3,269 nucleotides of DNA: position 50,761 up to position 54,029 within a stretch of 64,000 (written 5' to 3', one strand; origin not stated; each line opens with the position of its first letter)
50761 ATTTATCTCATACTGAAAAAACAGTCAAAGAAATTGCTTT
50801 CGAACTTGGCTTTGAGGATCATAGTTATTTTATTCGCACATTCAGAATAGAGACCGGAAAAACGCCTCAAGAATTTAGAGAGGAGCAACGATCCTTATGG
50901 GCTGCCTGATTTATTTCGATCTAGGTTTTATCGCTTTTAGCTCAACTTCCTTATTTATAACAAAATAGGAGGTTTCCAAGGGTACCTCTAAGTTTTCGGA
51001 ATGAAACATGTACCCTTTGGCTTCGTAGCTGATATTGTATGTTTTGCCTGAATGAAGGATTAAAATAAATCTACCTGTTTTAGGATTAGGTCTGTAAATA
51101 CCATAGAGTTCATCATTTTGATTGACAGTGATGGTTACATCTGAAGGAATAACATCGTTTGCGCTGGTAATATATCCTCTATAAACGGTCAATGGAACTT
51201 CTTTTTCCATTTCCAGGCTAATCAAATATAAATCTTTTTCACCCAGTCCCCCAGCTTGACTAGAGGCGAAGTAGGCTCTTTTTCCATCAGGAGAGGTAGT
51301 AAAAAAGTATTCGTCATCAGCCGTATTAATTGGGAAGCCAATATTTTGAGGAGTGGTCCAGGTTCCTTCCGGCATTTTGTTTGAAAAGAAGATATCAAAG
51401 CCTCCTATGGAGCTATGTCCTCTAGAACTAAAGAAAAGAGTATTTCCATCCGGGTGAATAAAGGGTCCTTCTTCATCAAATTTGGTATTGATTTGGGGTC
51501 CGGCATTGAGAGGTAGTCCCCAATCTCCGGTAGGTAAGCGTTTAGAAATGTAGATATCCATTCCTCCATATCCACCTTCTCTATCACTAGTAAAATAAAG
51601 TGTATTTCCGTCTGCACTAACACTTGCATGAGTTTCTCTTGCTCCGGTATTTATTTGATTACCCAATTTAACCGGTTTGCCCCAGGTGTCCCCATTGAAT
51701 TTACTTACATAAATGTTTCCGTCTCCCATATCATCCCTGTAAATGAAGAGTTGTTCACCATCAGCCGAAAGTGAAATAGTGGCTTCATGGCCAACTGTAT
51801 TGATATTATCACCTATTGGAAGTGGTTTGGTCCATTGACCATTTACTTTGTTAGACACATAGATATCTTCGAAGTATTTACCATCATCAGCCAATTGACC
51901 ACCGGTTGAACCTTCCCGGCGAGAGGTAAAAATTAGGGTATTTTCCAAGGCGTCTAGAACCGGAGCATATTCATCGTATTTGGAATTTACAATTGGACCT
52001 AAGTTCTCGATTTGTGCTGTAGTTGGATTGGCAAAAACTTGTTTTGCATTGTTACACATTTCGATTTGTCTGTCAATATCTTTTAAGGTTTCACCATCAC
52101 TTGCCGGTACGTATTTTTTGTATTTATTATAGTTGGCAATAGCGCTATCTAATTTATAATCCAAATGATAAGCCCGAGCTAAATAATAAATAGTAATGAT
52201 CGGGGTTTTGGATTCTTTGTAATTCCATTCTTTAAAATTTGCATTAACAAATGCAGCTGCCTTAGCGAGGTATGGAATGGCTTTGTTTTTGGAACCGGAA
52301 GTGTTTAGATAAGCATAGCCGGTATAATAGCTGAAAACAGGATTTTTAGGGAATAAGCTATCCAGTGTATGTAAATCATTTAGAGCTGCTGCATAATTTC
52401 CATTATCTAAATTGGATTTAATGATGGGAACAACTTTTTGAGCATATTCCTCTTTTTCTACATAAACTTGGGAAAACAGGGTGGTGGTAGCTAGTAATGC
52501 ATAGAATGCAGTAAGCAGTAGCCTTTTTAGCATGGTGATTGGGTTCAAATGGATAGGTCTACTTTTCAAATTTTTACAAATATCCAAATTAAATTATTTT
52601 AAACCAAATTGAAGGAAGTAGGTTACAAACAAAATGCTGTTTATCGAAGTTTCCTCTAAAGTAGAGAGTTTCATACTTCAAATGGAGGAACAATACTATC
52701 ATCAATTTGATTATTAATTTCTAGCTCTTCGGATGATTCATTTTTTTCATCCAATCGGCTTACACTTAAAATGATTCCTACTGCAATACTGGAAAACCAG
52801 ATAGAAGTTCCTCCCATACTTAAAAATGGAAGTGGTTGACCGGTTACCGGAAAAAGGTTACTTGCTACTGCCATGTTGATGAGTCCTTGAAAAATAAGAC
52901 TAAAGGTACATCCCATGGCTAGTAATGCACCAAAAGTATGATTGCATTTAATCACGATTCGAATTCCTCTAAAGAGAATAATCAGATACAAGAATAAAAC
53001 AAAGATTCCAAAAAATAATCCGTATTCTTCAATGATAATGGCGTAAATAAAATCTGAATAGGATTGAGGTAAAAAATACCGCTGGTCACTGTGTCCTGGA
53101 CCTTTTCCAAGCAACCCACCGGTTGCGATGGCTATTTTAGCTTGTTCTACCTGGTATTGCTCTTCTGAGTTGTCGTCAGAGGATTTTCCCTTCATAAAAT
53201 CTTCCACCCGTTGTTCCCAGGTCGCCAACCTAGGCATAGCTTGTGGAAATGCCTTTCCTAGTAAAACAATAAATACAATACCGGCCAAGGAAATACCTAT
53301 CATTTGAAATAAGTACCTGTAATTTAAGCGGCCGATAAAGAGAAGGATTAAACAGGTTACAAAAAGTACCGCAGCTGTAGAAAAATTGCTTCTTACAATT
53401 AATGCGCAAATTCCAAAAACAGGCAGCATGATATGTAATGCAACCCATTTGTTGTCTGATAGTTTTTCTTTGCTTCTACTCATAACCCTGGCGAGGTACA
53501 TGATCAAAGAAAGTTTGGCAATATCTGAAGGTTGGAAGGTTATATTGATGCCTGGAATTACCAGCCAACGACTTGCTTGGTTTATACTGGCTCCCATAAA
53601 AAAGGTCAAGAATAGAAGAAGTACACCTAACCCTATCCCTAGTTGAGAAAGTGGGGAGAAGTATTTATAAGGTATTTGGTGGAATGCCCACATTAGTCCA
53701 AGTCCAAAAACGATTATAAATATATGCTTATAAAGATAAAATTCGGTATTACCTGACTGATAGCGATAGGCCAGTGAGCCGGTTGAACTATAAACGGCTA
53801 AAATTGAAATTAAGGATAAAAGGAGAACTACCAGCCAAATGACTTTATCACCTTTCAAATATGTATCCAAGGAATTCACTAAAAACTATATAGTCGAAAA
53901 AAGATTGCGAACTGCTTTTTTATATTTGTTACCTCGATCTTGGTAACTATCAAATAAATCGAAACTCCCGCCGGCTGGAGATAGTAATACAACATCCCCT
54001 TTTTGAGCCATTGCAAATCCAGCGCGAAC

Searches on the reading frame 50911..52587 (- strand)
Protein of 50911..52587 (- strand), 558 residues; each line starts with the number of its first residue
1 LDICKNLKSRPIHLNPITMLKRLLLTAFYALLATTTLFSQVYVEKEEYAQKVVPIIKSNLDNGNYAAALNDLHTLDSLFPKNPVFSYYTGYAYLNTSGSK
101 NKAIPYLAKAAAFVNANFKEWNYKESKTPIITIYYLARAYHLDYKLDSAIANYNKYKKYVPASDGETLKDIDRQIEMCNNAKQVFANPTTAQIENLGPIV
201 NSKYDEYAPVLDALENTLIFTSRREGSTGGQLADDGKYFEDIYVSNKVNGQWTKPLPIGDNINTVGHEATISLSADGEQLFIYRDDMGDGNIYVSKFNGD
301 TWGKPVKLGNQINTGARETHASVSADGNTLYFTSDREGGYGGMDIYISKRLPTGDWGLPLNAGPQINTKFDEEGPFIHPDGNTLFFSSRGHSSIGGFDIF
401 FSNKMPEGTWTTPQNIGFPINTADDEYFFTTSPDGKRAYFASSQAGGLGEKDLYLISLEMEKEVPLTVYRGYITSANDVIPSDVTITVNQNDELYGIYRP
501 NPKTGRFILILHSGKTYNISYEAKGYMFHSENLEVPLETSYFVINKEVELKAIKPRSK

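Call 35: search_protein_families(library=pfam, proteins=[window:50911-52587:-], max_evalue=0.00001)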
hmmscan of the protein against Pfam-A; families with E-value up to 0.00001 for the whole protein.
window:50911-52587:- (558 aa): 1 family
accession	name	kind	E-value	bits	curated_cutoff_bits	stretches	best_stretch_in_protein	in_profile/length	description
PF07676.18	PD40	-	3.2e-32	110.2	20.9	2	312-347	5-38/38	WD40-like Beta Propeller Repeat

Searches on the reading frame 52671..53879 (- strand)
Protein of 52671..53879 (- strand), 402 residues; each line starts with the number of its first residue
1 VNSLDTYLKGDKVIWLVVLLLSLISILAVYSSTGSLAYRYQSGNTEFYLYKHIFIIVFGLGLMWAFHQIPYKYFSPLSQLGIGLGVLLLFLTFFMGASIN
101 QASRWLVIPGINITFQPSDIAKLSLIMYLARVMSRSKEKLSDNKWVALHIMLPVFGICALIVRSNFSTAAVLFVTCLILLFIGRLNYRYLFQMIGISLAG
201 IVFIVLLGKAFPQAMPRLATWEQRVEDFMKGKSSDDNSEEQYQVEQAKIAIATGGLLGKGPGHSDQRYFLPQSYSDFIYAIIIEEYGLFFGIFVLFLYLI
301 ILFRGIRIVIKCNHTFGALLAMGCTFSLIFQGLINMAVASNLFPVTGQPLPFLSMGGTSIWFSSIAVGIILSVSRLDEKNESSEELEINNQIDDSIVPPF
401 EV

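Call 35: search_protein_families(library=pfam, proteins=[window:52671-53879:-], max_evalue=0.00001)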
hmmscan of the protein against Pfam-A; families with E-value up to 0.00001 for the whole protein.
window:52671-53879:- (402 aa): 1 family
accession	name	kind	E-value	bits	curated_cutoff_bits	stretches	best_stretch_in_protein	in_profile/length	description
PF01098.24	FTSW_RODA_SPOVE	-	7.6e-75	252.6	26.4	1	13-376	3-353/356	Cell cycle protein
